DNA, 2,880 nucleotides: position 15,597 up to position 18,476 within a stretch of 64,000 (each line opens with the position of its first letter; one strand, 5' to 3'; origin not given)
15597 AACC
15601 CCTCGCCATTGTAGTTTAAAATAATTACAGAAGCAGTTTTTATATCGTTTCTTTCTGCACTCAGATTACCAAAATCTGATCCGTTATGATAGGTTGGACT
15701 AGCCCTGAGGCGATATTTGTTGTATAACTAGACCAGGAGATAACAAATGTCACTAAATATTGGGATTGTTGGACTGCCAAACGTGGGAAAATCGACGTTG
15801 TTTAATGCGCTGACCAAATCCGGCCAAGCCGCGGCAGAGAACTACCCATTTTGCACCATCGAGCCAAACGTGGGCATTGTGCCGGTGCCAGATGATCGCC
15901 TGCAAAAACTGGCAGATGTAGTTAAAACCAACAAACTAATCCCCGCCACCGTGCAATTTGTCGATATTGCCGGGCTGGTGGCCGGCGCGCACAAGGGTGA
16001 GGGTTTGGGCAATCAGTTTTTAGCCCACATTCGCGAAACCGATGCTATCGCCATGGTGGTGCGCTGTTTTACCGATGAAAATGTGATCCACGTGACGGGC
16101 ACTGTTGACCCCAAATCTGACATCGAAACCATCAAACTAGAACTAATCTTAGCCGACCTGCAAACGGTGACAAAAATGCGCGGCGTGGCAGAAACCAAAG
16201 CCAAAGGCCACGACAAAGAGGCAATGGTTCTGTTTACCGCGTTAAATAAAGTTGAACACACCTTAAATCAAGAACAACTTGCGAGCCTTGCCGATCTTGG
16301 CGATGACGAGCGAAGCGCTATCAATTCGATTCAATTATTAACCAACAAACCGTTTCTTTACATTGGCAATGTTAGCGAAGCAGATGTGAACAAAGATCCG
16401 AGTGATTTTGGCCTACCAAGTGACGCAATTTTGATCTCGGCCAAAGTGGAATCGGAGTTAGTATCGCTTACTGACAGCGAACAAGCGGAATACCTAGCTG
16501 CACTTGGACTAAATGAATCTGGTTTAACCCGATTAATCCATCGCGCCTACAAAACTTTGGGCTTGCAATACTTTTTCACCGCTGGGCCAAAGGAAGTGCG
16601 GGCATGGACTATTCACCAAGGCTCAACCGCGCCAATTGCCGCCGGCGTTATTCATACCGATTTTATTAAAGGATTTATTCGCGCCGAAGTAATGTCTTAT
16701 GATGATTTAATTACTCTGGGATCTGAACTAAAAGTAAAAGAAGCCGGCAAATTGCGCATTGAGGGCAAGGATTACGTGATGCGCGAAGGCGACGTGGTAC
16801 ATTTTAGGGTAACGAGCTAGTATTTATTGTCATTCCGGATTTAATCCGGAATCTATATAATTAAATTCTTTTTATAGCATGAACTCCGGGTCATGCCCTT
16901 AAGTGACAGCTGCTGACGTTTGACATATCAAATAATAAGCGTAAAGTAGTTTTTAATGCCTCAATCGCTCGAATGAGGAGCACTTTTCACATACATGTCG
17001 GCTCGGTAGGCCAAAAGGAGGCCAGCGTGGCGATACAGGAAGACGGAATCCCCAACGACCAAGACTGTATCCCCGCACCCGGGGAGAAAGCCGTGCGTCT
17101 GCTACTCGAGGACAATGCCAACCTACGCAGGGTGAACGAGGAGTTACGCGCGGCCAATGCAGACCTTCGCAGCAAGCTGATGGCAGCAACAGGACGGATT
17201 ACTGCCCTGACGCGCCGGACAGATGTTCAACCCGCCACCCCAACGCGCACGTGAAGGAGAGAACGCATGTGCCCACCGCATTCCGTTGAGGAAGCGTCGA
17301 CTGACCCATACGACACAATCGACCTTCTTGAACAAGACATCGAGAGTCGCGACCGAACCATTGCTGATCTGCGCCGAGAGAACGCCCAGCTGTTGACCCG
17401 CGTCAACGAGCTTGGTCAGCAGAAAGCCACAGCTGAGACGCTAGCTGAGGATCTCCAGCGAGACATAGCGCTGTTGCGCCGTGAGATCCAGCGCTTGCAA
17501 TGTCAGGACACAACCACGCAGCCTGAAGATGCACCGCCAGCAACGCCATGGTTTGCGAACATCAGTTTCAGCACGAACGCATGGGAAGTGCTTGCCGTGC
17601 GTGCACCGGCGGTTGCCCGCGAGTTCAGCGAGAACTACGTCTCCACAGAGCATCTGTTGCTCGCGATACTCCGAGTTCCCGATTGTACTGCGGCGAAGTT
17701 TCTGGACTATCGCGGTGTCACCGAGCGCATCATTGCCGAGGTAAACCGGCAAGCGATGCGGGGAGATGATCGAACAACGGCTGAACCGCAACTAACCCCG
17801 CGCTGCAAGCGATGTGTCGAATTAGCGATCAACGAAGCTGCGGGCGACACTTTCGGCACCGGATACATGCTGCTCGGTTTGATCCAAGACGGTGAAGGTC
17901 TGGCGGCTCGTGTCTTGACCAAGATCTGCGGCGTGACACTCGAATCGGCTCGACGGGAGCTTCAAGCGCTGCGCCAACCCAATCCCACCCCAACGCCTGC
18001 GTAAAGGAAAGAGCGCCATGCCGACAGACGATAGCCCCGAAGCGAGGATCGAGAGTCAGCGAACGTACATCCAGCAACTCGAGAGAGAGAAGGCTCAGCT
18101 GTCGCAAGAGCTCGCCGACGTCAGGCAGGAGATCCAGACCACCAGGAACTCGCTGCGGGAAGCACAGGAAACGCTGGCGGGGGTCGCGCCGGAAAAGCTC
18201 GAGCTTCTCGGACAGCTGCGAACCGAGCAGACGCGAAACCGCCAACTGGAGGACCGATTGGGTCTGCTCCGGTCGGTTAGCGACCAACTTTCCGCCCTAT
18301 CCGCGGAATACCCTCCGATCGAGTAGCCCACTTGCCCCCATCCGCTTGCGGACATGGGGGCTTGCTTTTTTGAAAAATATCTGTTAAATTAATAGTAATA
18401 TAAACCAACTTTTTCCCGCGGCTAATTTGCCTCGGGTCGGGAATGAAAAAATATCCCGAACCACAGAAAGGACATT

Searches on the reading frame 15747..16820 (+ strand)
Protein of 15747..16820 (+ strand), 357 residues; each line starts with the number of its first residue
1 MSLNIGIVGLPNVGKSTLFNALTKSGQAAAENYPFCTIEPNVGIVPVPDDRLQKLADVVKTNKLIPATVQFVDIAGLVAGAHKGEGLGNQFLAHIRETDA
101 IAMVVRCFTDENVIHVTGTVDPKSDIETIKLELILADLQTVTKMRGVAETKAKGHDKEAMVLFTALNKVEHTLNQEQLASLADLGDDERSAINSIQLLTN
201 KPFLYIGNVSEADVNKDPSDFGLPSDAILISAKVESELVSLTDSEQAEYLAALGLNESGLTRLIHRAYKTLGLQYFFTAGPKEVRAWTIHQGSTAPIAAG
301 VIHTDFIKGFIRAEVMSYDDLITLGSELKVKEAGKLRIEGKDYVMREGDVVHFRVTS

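Call 47: find_homologous_proteins(query=window:15747-16820:+, max_evalue=1e-60)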
Query window:15747-16820:+ (357 aa): 8000 proteins with E <= 1e-60 among 8000 candidates; the best 120 are listed.
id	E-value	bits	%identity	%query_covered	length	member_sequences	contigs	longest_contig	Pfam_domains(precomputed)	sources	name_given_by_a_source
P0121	9.2e-230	779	100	100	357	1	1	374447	PF01926.30,PF02421.25,PF06071.20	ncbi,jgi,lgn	ncbi:MAG: redox-regulated ATPase YchF [Patescibacteria group bacterium]|jgi:hypothetical protein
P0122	9.0e-170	582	74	99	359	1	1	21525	PF01926.30,PF02421.25,PF06071.20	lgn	-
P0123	4.2e-167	573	73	100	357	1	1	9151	PF01926.30,PF02421.25,PF06071.20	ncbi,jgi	jgi:GTP-binding protein YchF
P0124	5.9e-167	573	73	100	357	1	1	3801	PF01926.30,PF02421.25,PF06071.20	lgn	-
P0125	2.7e-166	571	73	100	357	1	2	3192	PF01926.30,PF02421.25,PF06071.20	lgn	-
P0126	2.2e-165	568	74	100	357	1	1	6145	PF01926.30,PF02421.25,PF06071.20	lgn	-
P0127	1.1e-164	566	74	100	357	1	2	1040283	PF01926.30,PF02421.25,PF06071.20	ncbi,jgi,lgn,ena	-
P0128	1.7e-164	565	73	100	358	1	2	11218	PF01926.30,PF02421.25,PF06071.20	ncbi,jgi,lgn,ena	-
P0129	2.6e-164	564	72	100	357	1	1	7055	PF01926.30,PF02421.25,PF06071.20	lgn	-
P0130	8.7e-164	563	73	99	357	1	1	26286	PF01926.30,PF02421.25,PF06071.20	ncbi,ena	-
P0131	9.2e-164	563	72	100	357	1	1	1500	PF01926.30,PF02421.25,PF06071.20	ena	-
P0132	1.6e-163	562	70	100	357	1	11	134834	PF01926.30,PF02421.25,PF06071.20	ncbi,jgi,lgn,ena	jgi:GTP-binding protein YchF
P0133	1.6e-163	562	71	100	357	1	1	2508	PF01926.30,PF02421.25,PF06071.20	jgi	-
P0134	1.9e-163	561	74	100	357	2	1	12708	PF01926.30,PF02421.25,PF06071.20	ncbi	-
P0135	9.9e-162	556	73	100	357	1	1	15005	PF01926.30,PF02421.25,PF06071.20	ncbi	-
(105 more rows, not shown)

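Call 48: find_encoding_contigs(protein=P0130, flank=7000, max_places=2)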
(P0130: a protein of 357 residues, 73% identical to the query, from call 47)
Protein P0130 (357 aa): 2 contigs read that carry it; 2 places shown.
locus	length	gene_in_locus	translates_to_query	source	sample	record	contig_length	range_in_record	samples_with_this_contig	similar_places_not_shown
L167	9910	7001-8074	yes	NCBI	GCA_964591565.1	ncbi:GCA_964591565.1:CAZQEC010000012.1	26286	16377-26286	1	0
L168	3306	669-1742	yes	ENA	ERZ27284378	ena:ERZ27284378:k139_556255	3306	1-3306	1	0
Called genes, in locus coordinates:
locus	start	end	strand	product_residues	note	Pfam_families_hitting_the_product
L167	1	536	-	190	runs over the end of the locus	PF01794:Ferric_reduct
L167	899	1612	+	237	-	PF00313:CSD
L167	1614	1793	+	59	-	PF00196:GerE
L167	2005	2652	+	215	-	PF02592:Vut_1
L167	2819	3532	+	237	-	PF01872:RibD_C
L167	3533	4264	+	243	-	PF01996:F420_ligase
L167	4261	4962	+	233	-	PF01261:AP_endonuc_2 (faint)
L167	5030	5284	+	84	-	PF04014:MazE_antitoxin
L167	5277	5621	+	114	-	PF02452:PemK_toxin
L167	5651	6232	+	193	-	-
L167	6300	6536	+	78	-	PF04014:MazE_antitoxin (weak)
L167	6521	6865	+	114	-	PF02452:PemK_toxin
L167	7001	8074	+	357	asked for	PF01926:MMR_HSR1, PF02421:FeoB_N, PF06071:YchF-GTPase_C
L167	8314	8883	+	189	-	PF01250:Ribosomal_S6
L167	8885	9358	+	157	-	PF00436:SSB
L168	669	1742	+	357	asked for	PF01926:MMR_HSR1, PF02421:FeoB_N, PF06071:YchF-GTPase_C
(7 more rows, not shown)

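Call 49: find_encoding_contigs(protein=P0135, flank=7000, max_places=2)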
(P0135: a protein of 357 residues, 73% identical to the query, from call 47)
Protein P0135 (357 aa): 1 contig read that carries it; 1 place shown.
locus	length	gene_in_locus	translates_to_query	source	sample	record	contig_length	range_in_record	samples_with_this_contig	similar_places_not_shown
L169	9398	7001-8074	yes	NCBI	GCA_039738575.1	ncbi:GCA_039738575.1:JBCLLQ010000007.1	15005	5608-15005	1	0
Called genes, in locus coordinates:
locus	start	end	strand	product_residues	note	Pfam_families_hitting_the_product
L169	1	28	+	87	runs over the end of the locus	PF00313:CSD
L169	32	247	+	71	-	PF00196:GerE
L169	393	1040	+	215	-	PF02592:Vut_1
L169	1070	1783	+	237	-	PF01872:RibD_C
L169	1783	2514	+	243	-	PF01996:F420_ligase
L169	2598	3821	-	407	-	-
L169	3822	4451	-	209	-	-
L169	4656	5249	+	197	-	PF00657:Lipase_GDSL, PF13472:Lipase_GDSL_2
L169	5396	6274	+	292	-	PF12146:Hydrolase_4, PF20408:Abhydrolase_11 (faint), PF00561:Abhydrolase_1, PF12697:Abhydrolase_6, PF00326:Peptidase_S9, PF01738:DLH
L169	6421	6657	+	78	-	-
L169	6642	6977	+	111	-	PF02452:PemK_toxin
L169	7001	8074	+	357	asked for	PF01926:MMR_HSR1, PF02421:FeoB_N, PF06071:YchF-GTPase_C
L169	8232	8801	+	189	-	PF01250:Ribosomal_S6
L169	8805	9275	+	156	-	PF00436:SSB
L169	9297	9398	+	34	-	?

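Call 50: find_encoding_contigs(protein=P0127, flank=7000, max_places=2)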
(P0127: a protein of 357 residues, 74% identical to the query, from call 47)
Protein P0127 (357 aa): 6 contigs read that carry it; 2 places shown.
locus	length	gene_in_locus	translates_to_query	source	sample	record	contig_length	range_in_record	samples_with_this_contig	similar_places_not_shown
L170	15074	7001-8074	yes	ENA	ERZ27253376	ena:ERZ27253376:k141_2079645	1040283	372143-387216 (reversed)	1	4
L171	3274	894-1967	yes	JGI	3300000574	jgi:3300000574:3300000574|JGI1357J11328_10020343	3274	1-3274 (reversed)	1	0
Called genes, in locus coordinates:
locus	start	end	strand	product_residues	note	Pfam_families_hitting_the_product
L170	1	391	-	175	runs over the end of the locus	PF00731:AIRC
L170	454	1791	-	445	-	PF00206:Lyase_1, PF10397:ADSL_C (faint)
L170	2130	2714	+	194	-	PF04542:Sigma70_r2 (weak), PF08281:Sigma70_r4_2, PF04545:Sigma70_r4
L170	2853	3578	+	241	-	PF01872:RibD_C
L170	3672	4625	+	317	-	PF00005:ABC_tran, PF13304:AAA_21, PF13732:DrrA1-3_C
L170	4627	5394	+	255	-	PF01061:ABC2_membrane, PF12698:ABC2_membrane_3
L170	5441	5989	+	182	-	PF01769:MgtE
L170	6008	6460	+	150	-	PF01435:Peptidase_M48 (faint), PF06114:Peptidase_M78 (weak), PF10463:Peptidase_U49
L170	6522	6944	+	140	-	PF08570:DUF1761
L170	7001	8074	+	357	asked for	PF01926:MMR_HSR1, PF02421:FeoB_N (weak), PF06071:YchF-GTPase_C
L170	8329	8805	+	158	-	-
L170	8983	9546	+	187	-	PF01250:Ribosomal_S6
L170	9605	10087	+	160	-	PF00436:SSB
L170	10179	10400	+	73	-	PF01084:Ribosomal_S18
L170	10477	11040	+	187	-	PF08207:EFP_N, PF01132:EFP, PF09285:Elong-fact-P_C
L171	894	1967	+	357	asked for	PF01926:MMR_HSR1, PF02421:FeoB_N (weak), PF06071:YchF-GTPase_C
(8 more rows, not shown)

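Call 51: find_encoding_contigs(protein=P0122, flank=7000, max_places=2)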
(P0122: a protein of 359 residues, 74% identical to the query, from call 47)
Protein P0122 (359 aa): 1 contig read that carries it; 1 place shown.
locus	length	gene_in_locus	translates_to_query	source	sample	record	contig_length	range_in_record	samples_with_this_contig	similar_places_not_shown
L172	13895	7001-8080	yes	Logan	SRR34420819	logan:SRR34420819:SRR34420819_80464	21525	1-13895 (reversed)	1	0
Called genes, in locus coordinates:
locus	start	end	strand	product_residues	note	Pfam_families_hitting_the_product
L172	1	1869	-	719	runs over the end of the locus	PF13491:FtsK_4TM, PF17854:FtsK_alpha, PF01580:FtsK_SpoIIIE, PF09397:FtsK_gamma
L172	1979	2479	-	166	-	-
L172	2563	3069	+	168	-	PF03703:bPH_2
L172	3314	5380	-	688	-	PF00753:Lactamase_B, PF23023:Anti-Pycsar_Apyc1 (faint), PF12706:Lactamase_B_2, PF22505:RNase_J_b_CASP, PF07521:RMMBL (weak), PF17770:RNase_J_C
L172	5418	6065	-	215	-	PF03167:UDG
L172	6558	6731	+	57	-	-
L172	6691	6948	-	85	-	-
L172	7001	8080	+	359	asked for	PF01926:MMR_HSR1, PF02421:FeoB_N (weak), PF06071:YchF-GTPase_C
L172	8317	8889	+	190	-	PF01250:Ribosomal_S6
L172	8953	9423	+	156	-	PF00436:SSB, PF22657:SSB_1 (faint)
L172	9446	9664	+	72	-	PF01084:Ribosomal_S18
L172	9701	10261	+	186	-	PF08207:EFP_N, PF01132:EFP, PF09285:Elong-fact-P_C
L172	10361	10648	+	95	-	PF18910:DUF5665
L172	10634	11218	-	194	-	PF00293:NUDIX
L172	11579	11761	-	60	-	-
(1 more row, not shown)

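Call 70: find_encoding_contigs(protein=P0134, flank=5000, max_places=2)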
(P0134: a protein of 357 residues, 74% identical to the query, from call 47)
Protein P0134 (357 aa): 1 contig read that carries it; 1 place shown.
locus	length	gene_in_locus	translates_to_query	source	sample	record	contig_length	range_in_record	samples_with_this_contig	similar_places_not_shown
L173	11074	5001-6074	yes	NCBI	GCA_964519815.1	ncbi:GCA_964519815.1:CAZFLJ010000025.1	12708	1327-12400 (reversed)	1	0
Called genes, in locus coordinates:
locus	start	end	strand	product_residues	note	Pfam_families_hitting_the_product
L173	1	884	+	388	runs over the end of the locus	PF13784:Fic_N, PF02661:Fic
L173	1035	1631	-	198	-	-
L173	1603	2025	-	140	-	PF00856:SET (weak)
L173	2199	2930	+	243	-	PF01978:TrmB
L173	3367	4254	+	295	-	PF02661:Fic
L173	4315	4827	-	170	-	-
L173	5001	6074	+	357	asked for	PF01926:MMR_HSR1, PF02421:FeoB_N (weak), PF06071:YchF-GTPase_C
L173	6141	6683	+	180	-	-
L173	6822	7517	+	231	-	-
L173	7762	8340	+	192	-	PF01250:Ribosomal_S6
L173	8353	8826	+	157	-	PF00436:SSB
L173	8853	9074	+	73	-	PF01084:Ribosomal_S18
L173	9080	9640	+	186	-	PF08207:EFP_N, PF01132:EFP, PF09285:Elong-fact-P_C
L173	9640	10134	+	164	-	-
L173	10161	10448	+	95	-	PF18910:DUF5665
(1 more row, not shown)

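Call 71: find_encoding_contigs(protein=P0128, flank=5000, max_places=2)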
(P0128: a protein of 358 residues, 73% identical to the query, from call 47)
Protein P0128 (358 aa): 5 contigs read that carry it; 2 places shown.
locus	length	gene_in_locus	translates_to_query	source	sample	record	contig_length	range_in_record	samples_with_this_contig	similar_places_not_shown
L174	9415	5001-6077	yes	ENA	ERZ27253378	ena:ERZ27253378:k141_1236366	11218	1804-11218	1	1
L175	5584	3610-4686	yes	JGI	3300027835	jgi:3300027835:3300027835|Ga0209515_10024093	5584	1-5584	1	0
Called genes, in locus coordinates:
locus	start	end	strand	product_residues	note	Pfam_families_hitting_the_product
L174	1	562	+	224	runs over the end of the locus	PF00072:Response_reg, PF00486:Trans_reg_C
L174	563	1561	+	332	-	PF00512:HisKA, PF02518:HATPase_c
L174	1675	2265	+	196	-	PF01936:NYN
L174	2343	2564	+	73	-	PF02604:PhdYeFM_antitox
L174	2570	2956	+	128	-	PF02661:Fic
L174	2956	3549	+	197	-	-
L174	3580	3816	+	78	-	PF04014:MazE_antitoxin (weak)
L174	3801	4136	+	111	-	PF02452:PemK_toxin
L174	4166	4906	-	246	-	-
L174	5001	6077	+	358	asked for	PF01926:MMR_HSR1, PF02421:FeoB_N, PF06071:YchF-GTPase_C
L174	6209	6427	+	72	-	-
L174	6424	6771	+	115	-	-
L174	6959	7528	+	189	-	PF01250:Ribosomal_S6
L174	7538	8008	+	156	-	PF00436:SSB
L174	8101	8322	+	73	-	PF01084:Ribosomal_S18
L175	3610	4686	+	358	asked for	PF01926:MMR_HSR1, PF02421:FeoB_N, PF06071:YchF-GTPase_C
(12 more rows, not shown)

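Call 72: find_encoding_contigs(protein=P0132, flank=5000, max_places=2)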
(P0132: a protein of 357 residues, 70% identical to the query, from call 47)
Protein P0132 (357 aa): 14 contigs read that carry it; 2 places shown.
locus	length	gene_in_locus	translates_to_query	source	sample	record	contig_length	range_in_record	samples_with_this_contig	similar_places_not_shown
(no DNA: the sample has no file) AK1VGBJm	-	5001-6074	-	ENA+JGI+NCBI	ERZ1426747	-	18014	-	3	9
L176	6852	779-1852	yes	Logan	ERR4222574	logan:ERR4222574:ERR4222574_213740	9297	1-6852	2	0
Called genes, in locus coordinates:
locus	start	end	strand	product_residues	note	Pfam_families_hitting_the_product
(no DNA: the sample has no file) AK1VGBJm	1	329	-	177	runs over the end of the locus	-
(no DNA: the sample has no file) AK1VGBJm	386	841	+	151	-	-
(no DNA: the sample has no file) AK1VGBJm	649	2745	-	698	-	PF00753:Lactamase_B, PF23023:Anti-Pycsar_Apyc1 (faint), PF12706:Lactamase_B_2, PF22505:RNase_J_b_CASP, PF07521:RMMBL (weak), PF17770:RNase_J_C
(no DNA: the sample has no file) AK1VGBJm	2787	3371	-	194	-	PF03167:UDG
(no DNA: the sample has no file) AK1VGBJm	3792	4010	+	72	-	-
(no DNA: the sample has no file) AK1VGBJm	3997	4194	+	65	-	-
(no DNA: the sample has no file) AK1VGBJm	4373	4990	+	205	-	PF01936:NYN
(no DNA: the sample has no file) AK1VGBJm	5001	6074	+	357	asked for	PF01926:MMR_HSR1, PF02421:FeoB_N (weak), PF06071:YchF-GTPase_C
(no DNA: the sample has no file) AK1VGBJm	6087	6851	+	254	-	PF01734:Patatin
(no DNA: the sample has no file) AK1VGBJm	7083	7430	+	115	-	-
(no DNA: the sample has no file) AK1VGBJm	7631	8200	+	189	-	PF01250:Ribosomal_S6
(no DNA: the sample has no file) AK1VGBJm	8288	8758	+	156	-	PF00436:SSB, PF22657:SSB_1 (weak)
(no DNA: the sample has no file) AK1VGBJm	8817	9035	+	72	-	PF01084:Ribosomal_S18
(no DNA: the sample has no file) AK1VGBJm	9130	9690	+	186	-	PF08207:EFP_N, PF01132:EFP, PF09285:Elong-fact-P_C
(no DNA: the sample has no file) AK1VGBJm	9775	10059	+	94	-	PF18910:DUF5665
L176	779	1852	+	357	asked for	PF01926:MMR_HSR1, PF02421:FeoB_N (weak), PF06071:YchF-GTPase_C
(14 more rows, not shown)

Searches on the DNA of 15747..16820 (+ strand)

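Call 56: search_rna_families(sources=[L172, L164, L163, L162, L167, L169, L170], threshold=gathering)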
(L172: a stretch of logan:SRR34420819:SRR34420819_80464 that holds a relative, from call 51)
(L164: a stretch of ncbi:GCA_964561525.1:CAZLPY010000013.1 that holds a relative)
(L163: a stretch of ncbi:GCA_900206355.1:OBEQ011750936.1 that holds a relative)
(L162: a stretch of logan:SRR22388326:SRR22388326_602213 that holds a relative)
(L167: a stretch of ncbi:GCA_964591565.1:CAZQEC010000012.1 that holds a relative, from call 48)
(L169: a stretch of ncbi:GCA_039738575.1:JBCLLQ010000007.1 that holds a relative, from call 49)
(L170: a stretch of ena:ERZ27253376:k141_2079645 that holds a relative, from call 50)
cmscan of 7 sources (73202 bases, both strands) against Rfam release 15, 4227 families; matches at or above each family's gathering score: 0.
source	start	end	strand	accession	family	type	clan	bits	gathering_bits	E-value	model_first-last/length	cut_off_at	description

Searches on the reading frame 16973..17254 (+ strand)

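Call 18: search_protein_families(library=pfam, proteins=[window:16973-17254:+], max_evalue=0.001)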
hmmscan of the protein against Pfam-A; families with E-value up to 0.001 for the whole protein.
window:16973-17254:+ (93 aa): 0 families

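Call 68: search_protein_families(library=ncbifam, proteins=[window:16973-17254:+], max_evalue=0.01)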
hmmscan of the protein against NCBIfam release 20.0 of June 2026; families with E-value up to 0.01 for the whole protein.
window:16973-17254:+ (93 aa): 0 families

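Call 69: search_protein_families(library=phrogs, proteins=[window:16973-17254:+], max_evalue=0.01)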
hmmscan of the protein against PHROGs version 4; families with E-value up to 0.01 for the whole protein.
window:16973-17254:+ (93 aa): 1 family
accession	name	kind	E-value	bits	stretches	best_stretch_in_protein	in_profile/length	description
phrog_3671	-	unknown function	8.9e-05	23.6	1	29-72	37-76/87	-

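Call 73: search_protein_families(library=padloc, proteins=[window:16973-17254:+], max_evalue=0.01)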
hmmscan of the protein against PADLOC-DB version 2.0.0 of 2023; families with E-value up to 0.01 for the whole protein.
window:16973-17254:+ (93 aa): 0 families

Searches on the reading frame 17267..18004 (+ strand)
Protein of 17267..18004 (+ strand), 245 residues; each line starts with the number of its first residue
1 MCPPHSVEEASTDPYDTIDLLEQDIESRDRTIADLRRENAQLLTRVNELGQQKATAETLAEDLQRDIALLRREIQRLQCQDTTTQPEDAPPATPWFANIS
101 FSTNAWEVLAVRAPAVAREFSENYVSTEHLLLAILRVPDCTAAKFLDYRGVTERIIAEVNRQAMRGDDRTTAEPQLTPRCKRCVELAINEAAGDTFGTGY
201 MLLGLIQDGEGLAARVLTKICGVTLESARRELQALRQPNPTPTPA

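Call 18: search_protein_families(library=pfam, proteins=[window:17267-18004:+], max_evalue=0.001)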
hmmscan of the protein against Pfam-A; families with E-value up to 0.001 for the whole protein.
window:17267-18004:+ (245 aa): 1 family
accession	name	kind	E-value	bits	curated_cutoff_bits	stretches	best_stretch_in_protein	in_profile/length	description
PF02861.25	Clp_N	-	1.8e-15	57.2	20.7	2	114-153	2-41/53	Clp amino terminal domain, pathogenicity island component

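Call 68: search_protein_families(library=ncbifam, proteins=[window:17267-18004:+], max_evalue=0.01)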
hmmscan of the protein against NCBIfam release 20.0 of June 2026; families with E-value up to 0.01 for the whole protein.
window:17267-18004:+ (245 aa): 3 families
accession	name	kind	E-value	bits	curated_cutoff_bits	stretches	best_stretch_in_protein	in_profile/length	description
NF033606.1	heat_AAA_ClpK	exception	1.8e-08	32.7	1900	1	107-231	117-242/949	heat shock survival AAA family ATPase ClpK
NF033607.0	disagg_AAA_ClpG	exception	0.00013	20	1900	1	113-158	175-220/932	AAA family protein disaggregase ClpG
TIGR03346.1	chaperone_ClpB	equivalog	0.00052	18.5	1232.1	1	96-171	73-145/853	ATP-dependent chaperone ClpB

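Call 69: search_protein_families(library=phrogs, proteins=[window:17267-18004:+], max_evalue=0.01)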
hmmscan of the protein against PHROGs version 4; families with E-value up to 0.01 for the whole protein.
window:17267-18004:+ (245 aa): 4 families
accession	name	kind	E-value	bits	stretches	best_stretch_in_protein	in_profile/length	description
phrog_35667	-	unknown function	8.7e-13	49.3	1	110-226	23-142/235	-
phrog_1403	-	lysis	0.0049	17.8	1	34-98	62-127/212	Rz-like spanin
phrog_21042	-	unknown function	0.007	17.5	0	61-121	15-64/78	-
phrog_7599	-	unknown function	0.0081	17.6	0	17-83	29-93/95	-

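Call 73: search_protein_families(library=padloc, proteins=[window:17267-18004:+], max_evalue=0.01)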
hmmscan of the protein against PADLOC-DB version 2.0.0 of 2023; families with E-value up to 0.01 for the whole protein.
window:17267-18004:+ (245 aa): 1 family
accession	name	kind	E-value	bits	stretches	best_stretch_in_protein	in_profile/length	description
PDLC00579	JetC3|JetC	-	0.0012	14.8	1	14-79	782-847/1453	DUF3584 domain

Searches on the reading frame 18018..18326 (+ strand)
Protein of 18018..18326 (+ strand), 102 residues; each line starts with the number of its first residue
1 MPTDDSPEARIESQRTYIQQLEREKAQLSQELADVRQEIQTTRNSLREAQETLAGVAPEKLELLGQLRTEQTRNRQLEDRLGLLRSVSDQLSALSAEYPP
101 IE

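Call 18: search_protein_families(library=pfam, proteins=[window:18018-18326:+], max_evalue=0.001)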
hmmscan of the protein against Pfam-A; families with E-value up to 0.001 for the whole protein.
window:18018-18326:+ (102 aa): 3 families
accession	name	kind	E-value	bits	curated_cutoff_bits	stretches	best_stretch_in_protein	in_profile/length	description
PF24922.1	ACBP4_C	-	7.9e-06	26.5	31.2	1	17-97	4-84/105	Acyl-CoA-binding domain-containing protein 4-6, C-terminal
PF08614.16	ATG16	-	0.00011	22.9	33.7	1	5-98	77-167/200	Autophagy protein 16 (ATG16)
PF17675.6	APG6_N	-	0.00097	20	45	0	8-81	45-118/132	Apg6 coiled-coil region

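Call 73: search_protein_families(library=padloc, proteins=[window:18018-18326:+], max_evalue=0.01)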
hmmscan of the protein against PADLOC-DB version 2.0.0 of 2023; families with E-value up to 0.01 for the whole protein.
window:18018-18326:+ (102 aa): 14 families
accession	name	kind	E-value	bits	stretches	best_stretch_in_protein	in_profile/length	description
PDLC03863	LmuB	-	3.6e-05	20.6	1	10-93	356-439/610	-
PDLC00551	JetC2|JetC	-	0.00035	16.5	1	8-97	733-821/1365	DUF3584 domain; MukB-like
PDLC03864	LmuB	-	0.00088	15.9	1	5-90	400-484/657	-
PDLC02730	PbeC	-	0.0028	14.5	1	15-98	434-513/651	PbeC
PDLC00518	JetC1|JetC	-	0.003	13.4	1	10-93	306-796/1112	DUF3584 domain; MukB-like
PDLC02668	DndD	-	0.0034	14.4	1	11-93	214-502/659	DndD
PDLC05062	PDC-S66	-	0.0035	14.8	1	9-59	59-109/282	-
PDLC00582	JetC3|JetC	-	0.004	13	1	13-86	497-570/1472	DUF3584 domain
PDLC02714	PbeC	-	0.0049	13.7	1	14-95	423-500/651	PbeC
PDLC01142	Unk_03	-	0.0056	14.9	1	18-77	101-161/186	"Alpha helical protein with coiled-coil region and maybe secreted or membrane (1 TM domain at N-terminus, but a weak TMH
PDLC02741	PbeC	-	0.0059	13.2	1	14-93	210-285/644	PbeC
PDLC00006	DruC1|DruC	-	0.0068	12.9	1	9-88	182-275/626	Unknown function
PDLC03859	LmuB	-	0.0075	13.5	1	12-80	370-443/611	-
PDLC00580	JetC3|JetC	-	0.0078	12.5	1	9-93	312-396/1068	DUF3584 domain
